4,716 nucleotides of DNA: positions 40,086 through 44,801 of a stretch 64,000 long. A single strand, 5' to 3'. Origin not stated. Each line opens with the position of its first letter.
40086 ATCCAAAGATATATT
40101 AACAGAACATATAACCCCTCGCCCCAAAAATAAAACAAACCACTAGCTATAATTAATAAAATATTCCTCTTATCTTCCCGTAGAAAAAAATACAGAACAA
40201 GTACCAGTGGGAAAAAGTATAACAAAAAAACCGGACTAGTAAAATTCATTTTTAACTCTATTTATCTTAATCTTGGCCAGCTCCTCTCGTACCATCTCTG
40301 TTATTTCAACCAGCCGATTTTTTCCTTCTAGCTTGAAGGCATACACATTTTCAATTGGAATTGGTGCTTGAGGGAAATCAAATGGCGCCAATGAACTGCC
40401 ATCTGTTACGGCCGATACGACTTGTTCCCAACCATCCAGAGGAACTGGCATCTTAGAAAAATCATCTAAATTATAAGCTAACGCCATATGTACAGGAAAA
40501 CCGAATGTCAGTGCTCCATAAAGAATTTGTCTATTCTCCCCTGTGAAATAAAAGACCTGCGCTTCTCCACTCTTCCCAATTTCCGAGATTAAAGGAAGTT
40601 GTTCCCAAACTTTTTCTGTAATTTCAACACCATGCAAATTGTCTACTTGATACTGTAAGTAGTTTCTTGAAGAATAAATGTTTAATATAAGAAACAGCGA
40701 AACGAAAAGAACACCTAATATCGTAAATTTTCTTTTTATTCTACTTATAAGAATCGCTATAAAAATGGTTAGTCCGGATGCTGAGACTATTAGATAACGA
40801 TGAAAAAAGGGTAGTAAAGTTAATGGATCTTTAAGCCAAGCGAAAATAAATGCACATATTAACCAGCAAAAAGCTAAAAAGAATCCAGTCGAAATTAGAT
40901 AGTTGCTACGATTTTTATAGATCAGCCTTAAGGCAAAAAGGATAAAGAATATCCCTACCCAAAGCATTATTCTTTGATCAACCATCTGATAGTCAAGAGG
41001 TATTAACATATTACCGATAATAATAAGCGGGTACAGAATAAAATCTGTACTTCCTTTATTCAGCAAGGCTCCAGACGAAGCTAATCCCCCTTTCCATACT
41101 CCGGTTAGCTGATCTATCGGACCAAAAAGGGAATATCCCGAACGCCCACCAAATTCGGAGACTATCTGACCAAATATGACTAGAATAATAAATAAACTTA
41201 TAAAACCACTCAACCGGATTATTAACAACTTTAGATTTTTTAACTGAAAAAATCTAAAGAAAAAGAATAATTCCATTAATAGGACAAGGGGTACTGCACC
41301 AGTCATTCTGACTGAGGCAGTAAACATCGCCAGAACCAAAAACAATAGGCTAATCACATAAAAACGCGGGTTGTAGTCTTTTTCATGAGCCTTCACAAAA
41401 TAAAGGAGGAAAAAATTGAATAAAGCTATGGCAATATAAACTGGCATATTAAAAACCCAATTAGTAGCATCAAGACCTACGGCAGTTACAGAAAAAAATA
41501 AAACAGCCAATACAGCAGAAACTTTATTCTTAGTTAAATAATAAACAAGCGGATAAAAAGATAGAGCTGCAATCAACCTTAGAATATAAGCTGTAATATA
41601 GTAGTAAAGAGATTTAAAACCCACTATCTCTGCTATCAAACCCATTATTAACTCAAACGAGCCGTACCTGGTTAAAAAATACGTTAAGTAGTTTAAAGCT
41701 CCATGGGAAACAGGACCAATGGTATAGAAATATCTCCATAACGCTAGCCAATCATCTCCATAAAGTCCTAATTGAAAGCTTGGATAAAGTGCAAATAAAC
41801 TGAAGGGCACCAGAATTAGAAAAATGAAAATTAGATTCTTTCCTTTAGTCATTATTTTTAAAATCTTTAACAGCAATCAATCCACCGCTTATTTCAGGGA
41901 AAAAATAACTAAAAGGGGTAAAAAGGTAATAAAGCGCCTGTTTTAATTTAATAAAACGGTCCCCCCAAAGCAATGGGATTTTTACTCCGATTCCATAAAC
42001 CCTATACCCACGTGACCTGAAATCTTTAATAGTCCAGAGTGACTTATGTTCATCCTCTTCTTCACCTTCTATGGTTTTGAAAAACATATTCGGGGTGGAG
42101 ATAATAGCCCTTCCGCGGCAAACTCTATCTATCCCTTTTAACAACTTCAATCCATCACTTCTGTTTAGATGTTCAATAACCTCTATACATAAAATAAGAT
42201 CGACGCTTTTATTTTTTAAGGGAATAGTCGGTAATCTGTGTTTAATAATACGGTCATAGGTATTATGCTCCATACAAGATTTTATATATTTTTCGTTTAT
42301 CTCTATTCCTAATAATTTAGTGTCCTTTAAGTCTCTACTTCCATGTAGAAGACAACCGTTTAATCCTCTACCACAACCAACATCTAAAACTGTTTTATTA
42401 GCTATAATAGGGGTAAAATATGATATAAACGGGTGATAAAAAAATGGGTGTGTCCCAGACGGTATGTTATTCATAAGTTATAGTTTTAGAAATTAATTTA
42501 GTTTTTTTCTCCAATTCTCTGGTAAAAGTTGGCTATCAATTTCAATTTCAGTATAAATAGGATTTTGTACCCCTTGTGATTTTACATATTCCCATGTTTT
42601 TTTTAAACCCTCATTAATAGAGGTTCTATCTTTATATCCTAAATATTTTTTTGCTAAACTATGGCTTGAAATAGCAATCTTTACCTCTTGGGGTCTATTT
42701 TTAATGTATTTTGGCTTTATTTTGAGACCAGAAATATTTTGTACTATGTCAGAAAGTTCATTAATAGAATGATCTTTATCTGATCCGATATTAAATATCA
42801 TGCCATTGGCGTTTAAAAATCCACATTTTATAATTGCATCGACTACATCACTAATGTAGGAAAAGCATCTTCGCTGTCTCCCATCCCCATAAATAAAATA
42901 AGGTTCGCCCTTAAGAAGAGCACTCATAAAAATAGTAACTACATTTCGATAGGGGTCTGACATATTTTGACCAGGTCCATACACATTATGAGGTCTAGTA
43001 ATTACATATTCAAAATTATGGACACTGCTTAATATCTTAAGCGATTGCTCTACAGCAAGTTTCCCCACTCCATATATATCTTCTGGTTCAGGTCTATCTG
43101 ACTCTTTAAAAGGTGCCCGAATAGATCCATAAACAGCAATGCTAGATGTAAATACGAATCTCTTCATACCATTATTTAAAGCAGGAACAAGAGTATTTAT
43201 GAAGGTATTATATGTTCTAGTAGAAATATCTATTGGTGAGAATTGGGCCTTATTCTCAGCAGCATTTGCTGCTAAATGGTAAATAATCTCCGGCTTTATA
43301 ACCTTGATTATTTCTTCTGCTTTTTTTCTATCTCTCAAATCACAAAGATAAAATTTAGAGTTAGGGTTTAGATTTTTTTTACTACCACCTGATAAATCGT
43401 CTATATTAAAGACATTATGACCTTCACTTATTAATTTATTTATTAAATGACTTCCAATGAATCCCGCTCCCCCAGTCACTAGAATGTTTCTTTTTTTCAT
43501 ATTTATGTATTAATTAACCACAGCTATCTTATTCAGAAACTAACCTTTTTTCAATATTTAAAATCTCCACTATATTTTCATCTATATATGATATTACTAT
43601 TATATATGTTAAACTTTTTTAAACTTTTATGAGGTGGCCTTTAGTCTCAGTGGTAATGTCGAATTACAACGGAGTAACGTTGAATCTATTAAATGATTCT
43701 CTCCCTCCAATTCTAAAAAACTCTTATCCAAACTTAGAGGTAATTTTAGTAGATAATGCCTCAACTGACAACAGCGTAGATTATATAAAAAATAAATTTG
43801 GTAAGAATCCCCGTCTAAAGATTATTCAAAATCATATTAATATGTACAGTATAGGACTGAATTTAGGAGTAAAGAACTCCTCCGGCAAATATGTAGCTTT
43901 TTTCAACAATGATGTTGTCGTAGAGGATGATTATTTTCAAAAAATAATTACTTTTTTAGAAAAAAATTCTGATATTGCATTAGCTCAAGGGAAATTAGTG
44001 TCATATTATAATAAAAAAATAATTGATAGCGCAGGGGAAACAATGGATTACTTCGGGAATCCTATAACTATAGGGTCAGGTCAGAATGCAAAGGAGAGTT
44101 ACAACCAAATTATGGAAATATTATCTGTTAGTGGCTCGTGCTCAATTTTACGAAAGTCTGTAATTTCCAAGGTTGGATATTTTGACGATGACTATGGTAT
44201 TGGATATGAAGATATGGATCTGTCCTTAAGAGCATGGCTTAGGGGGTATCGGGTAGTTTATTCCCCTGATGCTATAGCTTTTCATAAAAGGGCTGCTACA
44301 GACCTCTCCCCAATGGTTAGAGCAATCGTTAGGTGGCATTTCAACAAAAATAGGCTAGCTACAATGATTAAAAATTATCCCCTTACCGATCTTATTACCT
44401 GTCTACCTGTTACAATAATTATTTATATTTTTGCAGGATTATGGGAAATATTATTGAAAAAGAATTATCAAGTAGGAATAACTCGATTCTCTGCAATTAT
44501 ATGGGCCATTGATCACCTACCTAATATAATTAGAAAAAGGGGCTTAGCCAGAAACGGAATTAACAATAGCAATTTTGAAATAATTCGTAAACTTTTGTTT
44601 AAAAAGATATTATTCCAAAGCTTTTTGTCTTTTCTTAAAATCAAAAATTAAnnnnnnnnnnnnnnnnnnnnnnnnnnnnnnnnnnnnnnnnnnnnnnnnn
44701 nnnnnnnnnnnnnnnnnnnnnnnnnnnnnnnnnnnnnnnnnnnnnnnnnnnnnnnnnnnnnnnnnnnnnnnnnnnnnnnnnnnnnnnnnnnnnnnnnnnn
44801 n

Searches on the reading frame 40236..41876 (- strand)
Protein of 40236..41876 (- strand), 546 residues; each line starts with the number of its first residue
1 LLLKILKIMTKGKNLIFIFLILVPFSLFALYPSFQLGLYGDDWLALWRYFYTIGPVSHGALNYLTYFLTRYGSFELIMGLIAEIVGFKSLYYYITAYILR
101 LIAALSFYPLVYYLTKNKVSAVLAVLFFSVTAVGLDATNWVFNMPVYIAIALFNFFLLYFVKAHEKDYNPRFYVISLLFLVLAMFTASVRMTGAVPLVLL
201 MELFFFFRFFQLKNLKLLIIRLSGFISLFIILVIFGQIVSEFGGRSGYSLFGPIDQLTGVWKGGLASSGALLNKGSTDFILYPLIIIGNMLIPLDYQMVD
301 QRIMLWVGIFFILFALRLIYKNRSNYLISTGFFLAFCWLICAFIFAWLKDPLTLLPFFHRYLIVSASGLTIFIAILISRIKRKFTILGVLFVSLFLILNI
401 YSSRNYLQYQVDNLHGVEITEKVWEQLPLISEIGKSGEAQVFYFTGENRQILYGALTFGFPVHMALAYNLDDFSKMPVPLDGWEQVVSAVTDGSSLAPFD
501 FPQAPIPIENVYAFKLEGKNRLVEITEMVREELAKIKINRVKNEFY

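Call 5: search_protein_families(library=pfam, proteins=[window:40236-41876:-], max_evalue=0.01)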
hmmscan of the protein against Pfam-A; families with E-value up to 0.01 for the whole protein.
window:40236-41876:- (546 aa): 0 families

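Call 25: search_solved_structures(query=window:40236-41873:-, max_evalue=1)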
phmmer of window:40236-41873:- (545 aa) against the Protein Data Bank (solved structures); distinct sequences matched with E-value up to 1: 0.

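Call 34: search_protein_families(library=ncbifam, proteins=[window:40236-41876:-], max_evalue=0.01)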
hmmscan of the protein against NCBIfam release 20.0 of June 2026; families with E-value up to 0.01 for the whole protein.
window:40236-41876:- (546 aa): 0 families

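Call 48: find_homologous_proteins(query=window:40236-41852:-, max_evalue=0.00001)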
Query window:40236-41852:- (538 aa): 128 proteins with E <= 0.00001 among 8000 candidates; the best 120 are listed.
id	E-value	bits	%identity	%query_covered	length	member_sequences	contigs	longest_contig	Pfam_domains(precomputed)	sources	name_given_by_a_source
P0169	0.0e+0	1175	100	100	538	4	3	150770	-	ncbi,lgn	-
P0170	1.7e-191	656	58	96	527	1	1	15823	-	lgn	-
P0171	1.0e-189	650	58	96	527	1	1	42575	-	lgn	-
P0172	5.3e-189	648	54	95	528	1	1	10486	-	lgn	-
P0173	5.3e-166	572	51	95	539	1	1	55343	-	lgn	-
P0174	2.6e-165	570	50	97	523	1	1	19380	-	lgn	-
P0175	3.8e-165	569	50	94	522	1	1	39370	-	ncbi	-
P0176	1.8e-150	521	46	96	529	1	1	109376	-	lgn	-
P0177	1.0e-129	452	46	51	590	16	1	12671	-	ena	-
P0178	5.3e-126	440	45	50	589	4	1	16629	-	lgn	-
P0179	1.1e-124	436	39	96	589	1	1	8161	-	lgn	-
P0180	1.8e-118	415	47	51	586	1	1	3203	-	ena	-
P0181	3.3e-118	414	40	95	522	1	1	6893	-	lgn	-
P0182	1.9e-117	412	40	95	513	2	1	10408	-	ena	-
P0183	7.6e-117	410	48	52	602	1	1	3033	-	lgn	-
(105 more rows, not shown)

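Call 63: predict_structure(alignment_id=A4)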
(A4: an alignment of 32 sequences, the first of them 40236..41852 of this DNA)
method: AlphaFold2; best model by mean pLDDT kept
length: 538 residues; sequences in the alignment: 32
mean_pLDDT: 91.3   pTM: 0.91
mean pLDDT of the five models: 91.3, 90.9, 89.9, 89.0, 87.7
residues with pLDDT >= 90: 403; 70-90: 119; 50-70: 14; < 50: 2
segments of 3 or more residues with pLDDT < 50: none
pLDDT, mean of each block of 10 residues (from residue 1): 69 94 96 93 69 79 92 95 97 97 96 95 90 94 98 89 95 95 93 95 90 94 89 70 74 88 95 96 89 95 98 96 98 93 92 95 95 87 90 96 95 94 89 95 93 94 90 96 93 90 97 97 94 74
secondary structure, 60 per line:
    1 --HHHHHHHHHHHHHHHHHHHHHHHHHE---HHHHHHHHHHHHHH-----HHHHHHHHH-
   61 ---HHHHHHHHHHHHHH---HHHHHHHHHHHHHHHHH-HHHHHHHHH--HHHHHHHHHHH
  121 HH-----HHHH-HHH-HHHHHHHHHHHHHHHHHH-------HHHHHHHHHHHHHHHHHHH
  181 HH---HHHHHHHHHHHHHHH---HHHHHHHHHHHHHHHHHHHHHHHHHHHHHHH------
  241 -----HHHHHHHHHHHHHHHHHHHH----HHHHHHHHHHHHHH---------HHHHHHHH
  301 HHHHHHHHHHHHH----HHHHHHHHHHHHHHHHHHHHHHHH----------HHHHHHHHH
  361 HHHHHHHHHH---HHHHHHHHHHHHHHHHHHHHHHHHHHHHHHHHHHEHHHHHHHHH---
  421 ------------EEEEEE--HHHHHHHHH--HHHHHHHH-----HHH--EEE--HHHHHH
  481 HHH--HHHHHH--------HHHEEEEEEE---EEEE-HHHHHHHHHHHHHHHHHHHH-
elements in order: H3-27 H32-45 H51-59 H64-77 H81-97 H99-107 H110-122 H128-131 H137-154 H162-182 H186-200 H204-234 H246-265 H270-283 H293-313 H318-341 H352-370 H374-407 H409-417 E433-438 H441-449 H452-459 E470-472 H475-483 H486-491 E503-509 E513-516 H518-537

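Call 66: fold_search(model_id=the predicted structure, library=pdb)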
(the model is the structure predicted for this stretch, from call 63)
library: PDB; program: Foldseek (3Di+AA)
matches with E <= 10: 297; with E <= 0.001: 10
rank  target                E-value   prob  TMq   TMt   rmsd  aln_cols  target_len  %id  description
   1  8agc_A                1.6e-04  1.00  0.43  0.35  13.7       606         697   12  Structure of yeast oligosaccharylransferase complex with lipid-linked oligosaccharide and non-acceptor peptide bound (released 2022-12-07)
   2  3waj                  1.9e-04  1.00  0.47  0.34  14.6       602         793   14  Crystal structure of the Archaeoglobus fulgidus oligosaccharyltransferase (O29867_ARCFU) complex with Zn and sulfate (released 2013-10-30)
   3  7e9s_A                2.4e-04  1.00  0.47  0.32  12.4       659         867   14  Archaeal oligosaccharyltransferase AglB from Archaeoglobus fulgidus in complex with an inhibitory peptide and a dolich (released 2021-09-08)
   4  3wak                  2.8e-04  1.00  0.47  0.32  14.2       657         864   13  Crystal structure of the Archaeoglobus fulgidus oligosaccharyltransferase (O29867_ARCFU) in the apo form (released 2013-10-30)
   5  8b6l_I                3.2e-04  1.00  0.48  0.40  11.8       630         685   13  Subtomogram average of the human Sec61-TRAP-OSTA-translocon (released 2022-12-07)
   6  6ezn_F                7.1e-04  1.00  0.47  0.40  11.8       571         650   12  Cryo-EM structure of the yeast oligosaccharyltransferase (OST) complex (released 2018-01-17)
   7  5ezm                  7.4e-04  1.00  0.46  0.46   9.8       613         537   12  Crystal Structure of ArnT from Cupriavidus metallidurans in the apo state (released 2016-02-17)
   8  9n9j_I                7.7e-04  1.00  0.41  0.34  14.4       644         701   12  Structure of a GRP94 folding intermediate engaged with a CCDC134- and FKBP11-bound secretory translocon (released 2025-11-19)
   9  5gmy_A                8.1e-04  1.00  0.45  0.32  12.9       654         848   14  Crystal structure of the Archaeoglobus fulgidus oligosaccharyltransferase (O29867_ARCFU) tethered with an acceptor pep (released 2017-02-01)
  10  5ogl_A                9.5e-04  1.00  0.48  0.39  11.4       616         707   12  Structure of bacterial oligosaccharyltransferase PglB in complex with an acceptor peptide and an lipid-linked oligosac (released 2017-10-25)
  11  6gxc_A                1.2e-03  1.00  0.48  0.38  11.3       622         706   13  Bacterial oligosaccharyltransferase PglB in complex with an inhibitory peptide and a reactive lipid-linked oligosaccha (released 2018-11-14)
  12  5f15                  1.9e-03  1.00  0.30  0.30  16.8       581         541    9  Crystal Structure of ArnT from Cupriavidus metallidurans bound to Undecaprenyl phosphate (released 2016-02-17)
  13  6c26_A                2.1e-03  1.00  0.43  0.38  12.4       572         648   13  The Cryo-EM structure of a eukaryotic oligosaccharyl transferase complex (released 2018-01-31)
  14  7zli_A                5.2e-03  1.00  0.45  0.39  11.8       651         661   12  Cryo-EM structure of C-mannosyltransferase CeDPY19, in complex with Dol25-P-Man and bound to CMT2-Fab and anti-Fab nan (released 2023-01-11)
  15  3rce_A                5.9e-03  1.00  0.45  0.37  10.4       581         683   14  Bacterial oligosaccharyltransferase PglB (released 2011-06-15)
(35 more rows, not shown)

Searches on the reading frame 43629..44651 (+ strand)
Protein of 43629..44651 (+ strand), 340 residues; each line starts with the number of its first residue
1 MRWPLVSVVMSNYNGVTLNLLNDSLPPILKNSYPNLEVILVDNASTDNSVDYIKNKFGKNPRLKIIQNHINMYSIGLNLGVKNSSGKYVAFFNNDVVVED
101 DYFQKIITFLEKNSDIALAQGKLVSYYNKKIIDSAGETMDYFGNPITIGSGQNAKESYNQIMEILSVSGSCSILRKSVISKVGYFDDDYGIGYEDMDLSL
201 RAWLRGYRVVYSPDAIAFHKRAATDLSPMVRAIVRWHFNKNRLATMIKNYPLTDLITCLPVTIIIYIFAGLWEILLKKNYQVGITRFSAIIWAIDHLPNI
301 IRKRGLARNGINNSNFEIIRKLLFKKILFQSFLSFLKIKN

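Call 9: search_protein_families(library=pfam, proteins=[window:43629-44651:+], max_evalue=0.001)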
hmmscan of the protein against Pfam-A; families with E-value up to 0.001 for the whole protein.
window:43629-44651:+ (340 aa): 4 families
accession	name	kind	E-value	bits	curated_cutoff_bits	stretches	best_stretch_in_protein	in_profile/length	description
PF00535.33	Glycos_transf_2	-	8.6e-24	84.8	23.3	1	7-182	1-167/168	Glycosyl transferase family 2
PF13632.12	Glyco_trans_2_3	-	3.5e-16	60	27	1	89-273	2-182/198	Glycosyl transferase family group 2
PF13641.12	Glyco_tranf_2_3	-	4.9e-16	59.9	27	1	6-238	3-229/230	Glycosyltransferase like family 2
PF10111.15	Glyco_tranf_2_2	-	4e-14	53.2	27.3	1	7-222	1-219/276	Glycosyltransferase like family 2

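Call 34: search_protein_families(library=ncbifam, proteins=[window:43629-44651:+], max_evalue=0.01)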
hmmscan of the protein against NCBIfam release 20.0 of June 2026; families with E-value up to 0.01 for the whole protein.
window:43629-44651:+ (340 aa): 22 families
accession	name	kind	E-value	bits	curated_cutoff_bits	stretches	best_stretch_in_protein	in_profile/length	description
TIGR03937.1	PgaC_IcaA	equivalog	9.1e-24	84.2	422.3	1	3-236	44-266/407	poly-beta-1,6-N-acetyl-D-glucosamine synthase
NF007482.0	PRK10073.1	equivalog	6.2e-16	58.3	423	1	4-124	6-125/334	glycosyltransferase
TIGR03965.1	mycofact_glyco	equivalog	1.6e-14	53.7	280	1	30-222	98-283/467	mycofactocin biosynthesis glycosyltransferase MftF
NF041875.1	EPS_EpsD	equivalog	5.1e-14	52.4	370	2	6-114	1-108/325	exopolysaccharide biosynthesis glycosyltransferase EpsD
TIGR03111.1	glyc2_xrt_Gpos1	hypoth_equivalog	1e-13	50.9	363.95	1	2-237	47-283/439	TIGR03111 family XrtG-associated glycosyltransferase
NF053739.1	GlytfEpsEBac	equivalog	1.1e-13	50.8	450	1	4-126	1-123/265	glycosyltransferase EpsE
NF038299.1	EPS_HpsN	equivalog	1.1e-13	50.8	425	1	4-220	1-221/317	hormogonium polysaccharide biosynthesis glycosyltransferase HpsN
NF047683.1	TeichurnBiosyTuaG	equivalog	3.1e-13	50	400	1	4-118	6-118/252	teichuronic acid biosynthesis protein TuaG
NF041394.1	GtaseAglG_Halo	equivalog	4.2e-13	49.2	440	1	6-220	3-216/304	glucosyl-dolichyl phosphate glucuronosyltransferase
TIGR04242.1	nodulat_NodC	equivalog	1.5e-09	37.3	550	1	3-242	47-286/395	chitooligosaccharide synthase NodC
NF038302.1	EPS_HpsE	equivalog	1.5e-09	37.3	300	1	7-178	4-174/307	hormogonium polysaccharide biosynthesis glycosyltransferase HpsE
TIGR01556.1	rhamnosyltran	subfamily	2.5e-09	36.7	200.55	1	35-219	21-200/281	rhamnosyltransferase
NF050050.1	ProtGlycPglI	equivalog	2.4e-07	30.5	500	1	4-107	2-105/306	GalNAc(5)-diNAcBac-PP-undecaprenol beta-1,3-glucosyltransferase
TIGR04440.1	glyco_TIGR04440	domain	2.9e-07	30.5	70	1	31-130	24-126/215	TIGR00180 family glycosyltransferase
TIGR04009.1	wcaE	equivalog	3.7e-06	26.4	369.2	1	5-125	5-122/248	colanic acid biosynthesis glycosyltransferase WcaE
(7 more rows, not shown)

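Call 80: search_solved_structures(query=A5, max_evalue=1e-10)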
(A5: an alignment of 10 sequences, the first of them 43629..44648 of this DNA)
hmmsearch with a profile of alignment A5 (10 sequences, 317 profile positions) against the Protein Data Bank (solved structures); distinct sequences matched with E-value up to 1e-10: 30.
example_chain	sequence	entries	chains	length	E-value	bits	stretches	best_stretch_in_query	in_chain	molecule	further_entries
2z87_A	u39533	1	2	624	7.5e-39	137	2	2-113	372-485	Chondroitin synthase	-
2z86_A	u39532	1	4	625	7.6e-39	137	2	2-113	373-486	Chondroitin synthase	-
5hea_A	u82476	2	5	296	1.1e-27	100.4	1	4-116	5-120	Putative glycosyltransferase (GalT1)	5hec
3bcv_A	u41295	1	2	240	6.3e-26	94.6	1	4-193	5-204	Putative glycosyltransferase protein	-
8viw_A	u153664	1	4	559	5.7e-25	91.5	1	3-151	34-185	Heparosan synthase B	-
8vh7_A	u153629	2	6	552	9.7e-25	90.7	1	3-151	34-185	Heparosan synthase B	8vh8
5tze_C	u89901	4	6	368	1.7e-24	89.9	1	5-109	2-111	Glycosyl transferase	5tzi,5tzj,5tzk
5tz8_A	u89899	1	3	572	2.5e-24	89.3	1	5-109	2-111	Glycosyl transferase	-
6p61_A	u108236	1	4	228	3.8e-24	88.7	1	2-125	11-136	Glycosyltransferase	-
6h1j_A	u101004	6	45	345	1e-21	80.8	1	4-110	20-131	Probable ss-1,3-N-acetylglucosaminyltransferase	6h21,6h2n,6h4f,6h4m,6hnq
8bz8_A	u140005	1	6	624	5.3e-17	65.3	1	3-109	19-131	Glycosyltransferase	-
8bz4_A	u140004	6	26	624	9.2e-17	64.5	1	3-109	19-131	Glycosyltransferase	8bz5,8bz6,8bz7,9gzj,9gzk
1h7l_A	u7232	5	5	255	9.5e-17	64.4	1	4-129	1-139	SPORE COAT POLYSACCHARIDE BIOSYNTHESIS PROTEIN SPSA | PROTEIN (SPORE COAT POLYSACCHARIDE BIOSYNTHESIS PROTEIN SPSA)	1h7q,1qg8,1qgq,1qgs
9jma_A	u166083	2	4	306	2.8e-16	62.9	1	5-221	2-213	GalNAc(5)-diNAcBac-PP-undecaprenol beta-1,3-glucosyltransferase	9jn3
6yv7_B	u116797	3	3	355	4e-16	62.4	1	4-107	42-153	Glycosyl transferase, family 2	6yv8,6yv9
5mlz_A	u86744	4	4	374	6.6e-16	61.7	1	3-114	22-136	Dolichol monophosphate mannose synthase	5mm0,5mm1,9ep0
5ekp_C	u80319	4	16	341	4.5e-11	45.8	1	5-114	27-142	Uncharacterized glycosyltransferase sll0501 | Glycosyltransferase sll0501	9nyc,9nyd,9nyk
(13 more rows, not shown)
